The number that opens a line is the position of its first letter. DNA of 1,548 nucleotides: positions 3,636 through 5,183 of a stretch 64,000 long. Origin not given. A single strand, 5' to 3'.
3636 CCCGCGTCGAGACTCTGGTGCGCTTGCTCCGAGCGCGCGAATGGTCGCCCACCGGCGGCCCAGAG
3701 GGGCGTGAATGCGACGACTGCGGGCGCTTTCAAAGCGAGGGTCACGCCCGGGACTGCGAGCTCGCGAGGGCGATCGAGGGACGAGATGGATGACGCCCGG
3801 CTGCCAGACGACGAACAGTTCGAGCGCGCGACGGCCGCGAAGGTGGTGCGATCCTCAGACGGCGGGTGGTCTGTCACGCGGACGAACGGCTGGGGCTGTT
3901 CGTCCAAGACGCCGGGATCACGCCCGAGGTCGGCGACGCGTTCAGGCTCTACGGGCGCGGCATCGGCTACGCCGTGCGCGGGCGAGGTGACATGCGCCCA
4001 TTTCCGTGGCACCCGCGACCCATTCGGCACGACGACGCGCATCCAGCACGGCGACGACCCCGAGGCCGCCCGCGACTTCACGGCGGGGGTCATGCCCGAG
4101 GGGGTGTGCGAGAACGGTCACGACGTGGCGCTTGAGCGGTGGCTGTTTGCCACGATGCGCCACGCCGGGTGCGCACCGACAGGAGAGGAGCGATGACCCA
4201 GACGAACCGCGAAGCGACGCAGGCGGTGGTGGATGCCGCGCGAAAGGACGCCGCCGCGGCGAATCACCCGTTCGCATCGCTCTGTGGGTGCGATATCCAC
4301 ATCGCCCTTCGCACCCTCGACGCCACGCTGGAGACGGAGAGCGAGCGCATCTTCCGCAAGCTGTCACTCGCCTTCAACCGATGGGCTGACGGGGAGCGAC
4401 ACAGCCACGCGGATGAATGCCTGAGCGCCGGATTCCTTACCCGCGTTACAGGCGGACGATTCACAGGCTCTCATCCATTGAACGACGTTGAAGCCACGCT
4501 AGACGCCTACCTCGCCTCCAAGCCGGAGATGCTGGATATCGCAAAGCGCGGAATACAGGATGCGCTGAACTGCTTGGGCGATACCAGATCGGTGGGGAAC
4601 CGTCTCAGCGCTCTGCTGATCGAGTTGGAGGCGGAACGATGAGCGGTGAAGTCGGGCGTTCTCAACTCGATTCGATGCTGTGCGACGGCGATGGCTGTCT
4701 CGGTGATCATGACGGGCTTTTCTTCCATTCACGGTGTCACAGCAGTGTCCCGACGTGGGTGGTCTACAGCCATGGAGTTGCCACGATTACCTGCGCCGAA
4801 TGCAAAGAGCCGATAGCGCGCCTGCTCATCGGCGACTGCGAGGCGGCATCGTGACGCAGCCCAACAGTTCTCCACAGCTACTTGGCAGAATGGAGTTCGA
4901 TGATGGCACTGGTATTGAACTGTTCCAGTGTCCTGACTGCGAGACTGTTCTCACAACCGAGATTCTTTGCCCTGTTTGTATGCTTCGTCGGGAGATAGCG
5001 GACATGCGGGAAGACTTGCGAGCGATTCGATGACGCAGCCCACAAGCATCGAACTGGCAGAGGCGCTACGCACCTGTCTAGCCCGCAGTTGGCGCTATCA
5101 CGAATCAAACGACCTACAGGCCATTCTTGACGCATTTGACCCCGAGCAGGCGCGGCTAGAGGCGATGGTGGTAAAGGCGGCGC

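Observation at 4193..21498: Four paralogous families of small Cys-rich early proteins, partly arranged as repeated cassettes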

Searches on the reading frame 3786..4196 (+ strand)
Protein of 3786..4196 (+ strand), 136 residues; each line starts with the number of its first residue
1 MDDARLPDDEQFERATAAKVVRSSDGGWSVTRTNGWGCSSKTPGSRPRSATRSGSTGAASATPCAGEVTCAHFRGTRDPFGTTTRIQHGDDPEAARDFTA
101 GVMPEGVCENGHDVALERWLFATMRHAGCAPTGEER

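Call 97: search_protein_families(library=pfam, proteins=[window:3786-4196:+], max_evalue=0.01)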
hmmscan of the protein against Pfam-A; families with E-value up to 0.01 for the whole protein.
window:3786-4196:+ (136 aa): 0 families

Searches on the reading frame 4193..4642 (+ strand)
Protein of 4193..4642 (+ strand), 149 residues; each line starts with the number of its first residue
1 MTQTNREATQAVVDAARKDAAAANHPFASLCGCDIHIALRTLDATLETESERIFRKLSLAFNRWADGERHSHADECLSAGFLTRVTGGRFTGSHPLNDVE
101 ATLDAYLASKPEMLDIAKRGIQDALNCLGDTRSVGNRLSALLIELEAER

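Call 8: search_protein_families(library=pfam, proteins=[window:4193-4642:+], max_evalue=1)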
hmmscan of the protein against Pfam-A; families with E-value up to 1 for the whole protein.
window:4193-4642:+ (149 aa): 0 families

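Call 9: search_protein_families(library=phrogs, proteins=[window:4193-4642:+], max_evalue=0.1)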
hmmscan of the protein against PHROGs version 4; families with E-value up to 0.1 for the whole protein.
window:4193-4642:+ (149 aa): 0 families

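Call 26: find_homologous_proteins(query=A1, max_evalue=0.01)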
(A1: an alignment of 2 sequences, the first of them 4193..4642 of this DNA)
Query A1 (2 sequences) (149 aa, profile of the alignment): 2 proteins with E <= 0.01 among 3472 candidates.
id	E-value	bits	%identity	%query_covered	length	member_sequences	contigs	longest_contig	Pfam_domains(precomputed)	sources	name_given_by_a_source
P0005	1.5e-79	284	36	53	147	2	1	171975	-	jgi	jgi:hypothetical protein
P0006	7.4e-73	262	100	100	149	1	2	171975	-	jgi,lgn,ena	jgi:hypothetical protein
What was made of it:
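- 4193..4642 (+): Family A copy 1 (149 aa, predicted all-helical; RxFRKL, WxDGxR, LDAYLA). Only these two copies are found in 5.8e9 proteins (call 26).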

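Call 28: find_encoding_contigs(protein=P0006, flank=10000, max_places=3)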
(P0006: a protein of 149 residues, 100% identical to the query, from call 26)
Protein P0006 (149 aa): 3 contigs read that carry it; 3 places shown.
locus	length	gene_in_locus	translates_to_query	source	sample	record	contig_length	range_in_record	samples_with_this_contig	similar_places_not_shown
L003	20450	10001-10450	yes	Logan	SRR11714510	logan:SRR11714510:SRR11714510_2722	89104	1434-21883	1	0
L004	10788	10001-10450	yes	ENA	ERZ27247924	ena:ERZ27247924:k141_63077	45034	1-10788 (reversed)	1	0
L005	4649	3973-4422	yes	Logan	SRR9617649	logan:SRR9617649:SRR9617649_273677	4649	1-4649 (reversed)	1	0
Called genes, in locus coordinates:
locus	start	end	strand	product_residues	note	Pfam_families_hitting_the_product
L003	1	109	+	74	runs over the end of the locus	-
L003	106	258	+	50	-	-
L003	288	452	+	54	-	-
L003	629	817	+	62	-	-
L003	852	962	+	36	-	-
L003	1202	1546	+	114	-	-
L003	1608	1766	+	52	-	-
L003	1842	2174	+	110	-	-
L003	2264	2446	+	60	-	-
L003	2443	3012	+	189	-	-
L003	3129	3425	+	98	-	-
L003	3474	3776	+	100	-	-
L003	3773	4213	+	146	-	-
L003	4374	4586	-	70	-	-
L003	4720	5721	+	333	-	PF06067:DUF932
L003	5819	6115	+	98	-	-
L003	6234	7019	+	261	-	-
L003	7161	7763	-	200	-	-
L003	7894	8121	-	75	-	-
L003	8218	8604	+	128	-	-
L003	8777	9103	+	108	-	-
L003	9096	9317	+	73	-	-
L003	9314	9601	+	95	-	-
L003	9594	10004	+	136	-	-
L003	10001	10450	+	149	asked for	-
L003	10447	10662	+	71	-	-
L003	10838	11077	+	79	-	-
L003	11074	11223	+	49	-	-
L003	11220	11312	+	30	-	-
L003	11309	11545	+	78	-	-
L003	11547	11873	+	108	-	-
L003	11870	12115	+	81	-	-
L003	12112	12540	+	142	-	PF10686:YAcAr (weak)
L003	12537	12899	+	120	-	-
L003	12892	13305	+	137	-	-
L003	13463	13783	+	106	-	-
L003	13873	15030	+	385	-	PF19347:DUF5925 (weak), PF13191:AAA_16 (weak), PF00004:AAA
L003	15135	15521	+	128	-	-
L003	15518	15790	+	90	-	-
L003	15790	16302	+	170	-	PF24746:DUF7694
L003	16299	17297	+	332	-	-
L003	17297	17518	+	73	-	-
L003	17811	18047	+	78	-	-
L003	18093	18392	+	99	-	-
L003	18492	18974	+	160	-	-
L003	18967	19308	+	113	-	-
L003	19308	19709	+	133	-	-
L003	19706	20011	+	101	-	-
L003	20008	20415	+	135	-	-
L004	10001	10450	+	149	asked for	-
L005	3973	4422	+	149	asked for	-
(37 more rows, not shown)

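Call 29: find_encoding_contigs(protein=P0005, flank=10000, max_places=3)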
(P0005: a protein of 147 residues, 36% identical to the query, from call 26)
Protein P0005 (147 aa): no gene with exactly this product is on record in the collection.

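Call 40: search_protein_families(library=padloc, proteins=[window:4193-4642:+], max_evalue=0.1)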
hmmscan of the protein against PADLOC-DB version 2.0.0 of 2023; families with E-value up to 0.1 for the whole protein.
window:4193-4642:+ (149 aa): 0 families

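Call 41: search_protein_families(library=ncbifam, proteins=[window:4193-4642:+], max_evalue=0.1)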
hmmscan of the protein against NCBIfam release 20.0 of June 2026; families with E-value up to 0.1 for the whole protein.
window:4193-4642:+ (149 aa): 0 families

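Call 56: predict_structure(alignment_id=A1)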
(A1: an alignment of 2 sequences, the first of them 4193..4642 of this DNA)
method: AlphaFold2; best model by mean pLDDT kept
length: 149 residues; sequences in the alignment: 2
mean_pLDDT: 47.3   pTM: 0.40
mean pLDDT of the five models: 47.3, 47.0, 43.6, 43.4, 40.6
residues with pLDDT >= 90: 0; 70-90: 0; 50-70: 50; < 50: 99
segments of 3 or more residues with pLDDT < 50: 1-3, 26-34, 60-110, 112-125, 127-139, 143-149
pLDDT, mean of each block of 10 residues (from residue 1): 52 61 52 52 57 54 42 42 39 34 40 46 47 45 47
secondary structure, 60 per line:
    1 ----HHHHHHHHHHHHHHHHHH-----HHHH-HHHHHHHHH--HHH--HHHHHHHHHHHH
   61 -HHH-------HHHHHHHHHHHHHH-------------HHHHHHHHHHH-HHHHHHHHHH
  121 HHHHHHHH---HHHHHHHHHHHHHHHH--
elements in order: H5-22 H28-31 H33-41 H49-60 H72-85 H99-109 H111-128 H132-147
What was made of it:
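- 4193..4642 (+): AF2 gives pLDDT 47, all helix (call 56).
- Closest known: Archease, the RtcB activator often encoded next to RtcB. Different: It is predicted all-helical rather than alpha/beta (call 56).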

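Call 60: find_related_loci(query=A1, collection=viral_contigs, flank=8000)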
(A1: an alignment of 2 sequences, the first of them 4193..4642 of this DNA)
Query A1 (149 aa) in viral_contigs; peptide patterns used: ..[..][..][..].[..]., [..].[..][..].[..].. (x = any residue, [..] = any of these).
79 stretches matched a pattern, but none encodes a relative of the query by tblastn (E <= 1e-3).

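Call 65: search_solved_structures(query=A1, max_evalue=1)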
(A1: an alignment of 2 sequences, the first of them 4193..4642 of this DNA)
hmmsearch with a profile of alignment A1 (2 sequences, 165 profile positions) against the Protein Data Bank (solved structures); distinct sequences matched with E-value up to 1: 0.

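Call 105: search_protein_families(library=phrogs, proteins=[L003:4720-5721:+], max_evalue=0.00001)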
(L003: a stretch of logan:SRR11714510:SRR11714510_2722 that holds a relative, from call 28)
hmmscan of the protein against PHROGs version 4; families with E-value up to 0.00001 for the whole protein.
L003:4720-5721:+ (333 aa): 2 families
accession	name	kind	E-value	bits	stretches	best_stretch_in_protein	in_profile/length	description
phrog_1221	-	unknown function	1.4e-68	232.6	1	1-330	16-343/355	-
phrog_21518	-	unknown function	1e-05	26.2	0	77-290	43-259/285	-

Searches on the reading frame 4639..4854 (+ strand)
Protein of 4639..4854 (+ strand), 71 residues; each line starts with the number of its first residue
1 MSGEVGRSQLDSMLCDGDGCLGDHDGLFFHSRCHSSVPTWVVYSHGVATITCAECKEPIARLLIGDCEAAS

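Call 8: search_protein_families(library=pfam, proteins=[window:4639-4854:+], max_evalue=1)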
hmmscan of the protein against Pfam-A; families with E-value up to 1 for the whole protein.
window:4639-4854:+ (71 aa): 2 families
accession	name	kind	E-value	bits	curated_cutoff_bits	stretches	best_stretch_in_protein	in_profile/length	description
PF18439.7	zf_UBZ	-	0.0054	16.8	25.6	1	49-60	2-13/32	Ubiquitin-Binding Zinc Finger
PF01667.23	Ribosomal_S27e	-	0.03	14.5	24.5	1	27-60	4-37/55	Ribosomal protein S27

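Call 9: search_protein_families(library=phrogs, proteins=[window:4639-4854:+], max_evalue=0.1)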
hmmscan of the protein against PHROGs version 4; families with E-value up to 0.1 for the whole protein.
window:4639-4854:+ (71 aa): 1 family
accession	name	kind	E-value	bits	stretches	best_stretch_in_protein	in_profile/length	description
phrog_23116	-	unknown function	0.096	14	0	32-61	18-47/123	-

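Call 40: search_protein_families(library=padloc, proteins=[window:4639-4854:+], max_evalue=0.1)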
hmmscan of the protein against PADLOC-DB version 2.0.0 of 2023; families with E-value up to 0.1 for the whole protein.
window:4639-4854:+ (71 aa): 0 families

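Call 41: search_protein_families(library=ncbifam, proteins=[window:4639-4854:+], max_evalue=0.1)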
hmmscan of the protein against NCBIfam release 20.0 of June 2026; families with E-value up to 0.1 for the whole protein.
window:4639-4854:+ (71 aa): 0 families

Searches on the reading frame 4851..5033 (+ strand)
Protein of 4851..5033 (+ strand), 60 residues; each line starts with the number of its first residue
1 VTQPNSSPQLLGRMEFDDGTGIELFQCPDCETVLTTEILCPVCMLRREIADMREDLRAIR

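Call 8: search_protein_families(library=pfam, proteins=[window:4851-5033:+], max_evalue=1)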
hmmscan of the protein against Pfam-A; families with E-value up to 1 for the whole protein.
window:4851-5033:+ (60 aa): 5 families
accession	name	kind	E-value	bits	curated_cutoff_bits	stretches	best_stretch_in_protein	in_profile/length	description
PF12172.15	zf-ChsH2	-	0.068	13.4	23.2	1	26-47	13-34/37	ChsH2, rubredoxin-like zinc ribbon domain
PF24440.1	DUF7559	-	0.14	12.9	27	0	16-32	27-43/52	Family of unknown function (DUF7559)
PF25214.1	HVO_B0008_N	-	0.21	11.9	27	0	26-37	3-14/38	HVO_B0008 N-terminal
PF24292.1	DUF7479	-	0.23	12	27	1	22-45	28-51/60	Domain of unknown function (DUF7479)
PF23547.1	Zn_ribbon_FGT1_1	-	0.29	11.2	27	0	21-32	17-28/35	FORGETTER1 first zinc ribbon domain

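Call 9: search_protein_families(library=phrogs, proteins=[window:4851-5033:+], max_evalue=0.1)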
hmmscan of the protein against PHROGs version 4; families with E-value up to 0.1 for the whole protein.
window:4851-5033:+ (60 aa): 1 family
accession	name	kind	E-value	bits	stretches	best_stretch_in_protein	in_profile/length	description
phrog_2834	-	unknown function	0.03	15.2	0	17-35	42-60/78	-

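Call 27: find_related_loci(query=A2, collection=viral_contigs, flank=8000)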
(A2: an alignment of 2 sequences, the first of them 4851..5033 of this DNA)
Query A2 (60 aa) in viral_contigs; peptide patterns used: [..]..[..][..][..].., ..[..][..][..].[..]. (x = any residue, [..] = any of these).
67 stretches matched a pattern, but none encodes a relative of the query by tblastn (E <= 1e-3).

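Call 40: search_protein_families(library=padloc, proteins=[window:4851-5033:+], max_evalue=0.1)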
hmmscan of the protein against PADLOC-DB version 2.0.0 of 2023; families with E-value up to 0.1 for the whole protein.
window:4851-5033:+ (60 aa): 0 families

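Call 41: search_protein_families(library=ncbifam, proteins=[window:4851-5033:+], max_evalue=0.1)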
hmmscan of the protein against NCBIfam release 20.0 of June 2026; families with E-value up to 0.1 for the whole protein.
window:4851-5033:+ (60 aa): 1 family
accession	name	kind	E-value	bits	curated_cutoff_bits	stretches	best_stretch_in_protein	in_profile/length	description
NF045645.1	DVU_1557_fam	equivalog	0.014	15.5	60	1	22-46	28-52/60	DVU_1557 family redox protein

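Call 42: search_protein_representatives(alignment_id=A2)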
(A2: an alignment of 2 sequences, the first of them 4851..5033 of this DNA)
Query: 2 sequences, 66 profile positions. Proteins with E-value up to 0.001 (for the whole library): 6; up to 1e-10: 1; up to 1e-30: 1. The best 6 are listed.
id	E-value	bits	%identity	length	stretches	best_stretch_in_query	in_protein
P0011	3.7e-33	129.0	-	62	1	1-66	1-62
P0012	7.1e-09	51.2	-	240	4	26-59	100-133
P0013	1.4e-05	40.7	-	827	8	21-43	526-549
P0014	1.0e-04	37.9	-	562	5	23-46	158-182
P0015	3.9e-04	36.1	-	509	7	22-46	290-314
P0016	5.4e-04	35.6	-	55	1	21-54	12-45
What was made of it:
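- Closest known: Zinc-ribbon / rubredoxin-knuckle mini-proteins. Different: There is one plausible homologue in 1.84e9 representatives (call 42).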

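Call 67: search_solved_structures(query=A2, max_evalue=1)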
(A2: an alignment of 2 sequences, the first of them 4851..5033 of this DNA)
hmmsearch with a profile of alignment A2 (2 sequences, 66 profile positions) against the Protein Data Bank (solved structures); distinct sequences matched with E-value up to 1: 14.
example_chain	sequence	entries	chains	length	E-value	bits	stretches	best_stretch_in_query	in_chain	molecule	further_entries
6s53_B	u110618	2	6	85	0.031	17.1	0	32-44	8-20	E3 ubiquitin-protein ligase TRIM21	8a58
6fga_A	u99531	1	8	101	0.034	17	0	32-44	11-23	E3 ubiquitin-protein ligase TRIM21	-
5olm_A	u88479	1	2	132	0.062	16.2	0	32-44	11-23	E3 ubiquitin-protein ligase TRIM21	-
8qbn_Y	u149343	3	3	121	0.08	15.8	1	11-36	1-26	Protein yippee-like 5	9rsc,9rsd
7bbd_B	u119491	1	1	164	0.17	14.7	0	32-44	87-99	Polyubiquitin-B,E3 ubiquitin-protein ligase TRIM21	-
4v19_5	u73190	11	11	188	0.21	14.4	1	26-59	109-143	MITORIBOSOMAL PROTEIN BL32M, MRPL32 | bL32m | Mitochondrial ribosomal protein L32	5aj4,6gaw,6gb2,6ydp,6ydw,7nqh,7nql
1u85_A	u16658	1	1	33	0.24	14.3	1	20-31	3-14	Kruppel-like factor 3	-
8oin_BH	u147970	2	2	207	0.25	14.2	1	26-59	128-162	Mitochondrial ribosomal protein L32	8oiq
1p7a_A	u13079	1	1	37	0.27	14.1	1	19-31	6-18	Kruppel-like factor 3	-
6nu2_0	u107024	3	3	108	0.72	12.7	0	26-59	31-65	39S ribosomal protein L32, mitochondrial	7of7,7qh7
9hcg_0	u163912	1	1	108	0.74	12.7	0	26-59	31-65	Large ribosomal subunit protein bL32m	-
7ysf_A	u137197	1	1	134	0.77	12.6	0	39-63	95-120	Zinc finger protein 524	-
1wep_A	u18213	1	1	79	0.94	12.4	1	17-34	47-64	PHF8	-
6knb_B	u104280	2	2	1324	0.99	12.3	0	22-49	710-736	DNA polymerase D DP2 (DNA polymerase II large) subunit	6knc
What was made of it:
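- Closest known: Zinc-ribbon / rubredoxin-knuckle mini-proteins. Same: Family B has two CPxC knuckles 9 residues apart (C-P-x-C-x9-C-P-x-C) in a protein of about 60 aa. Its only weak hits are to such ribbons (calls 8, 41, 67).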
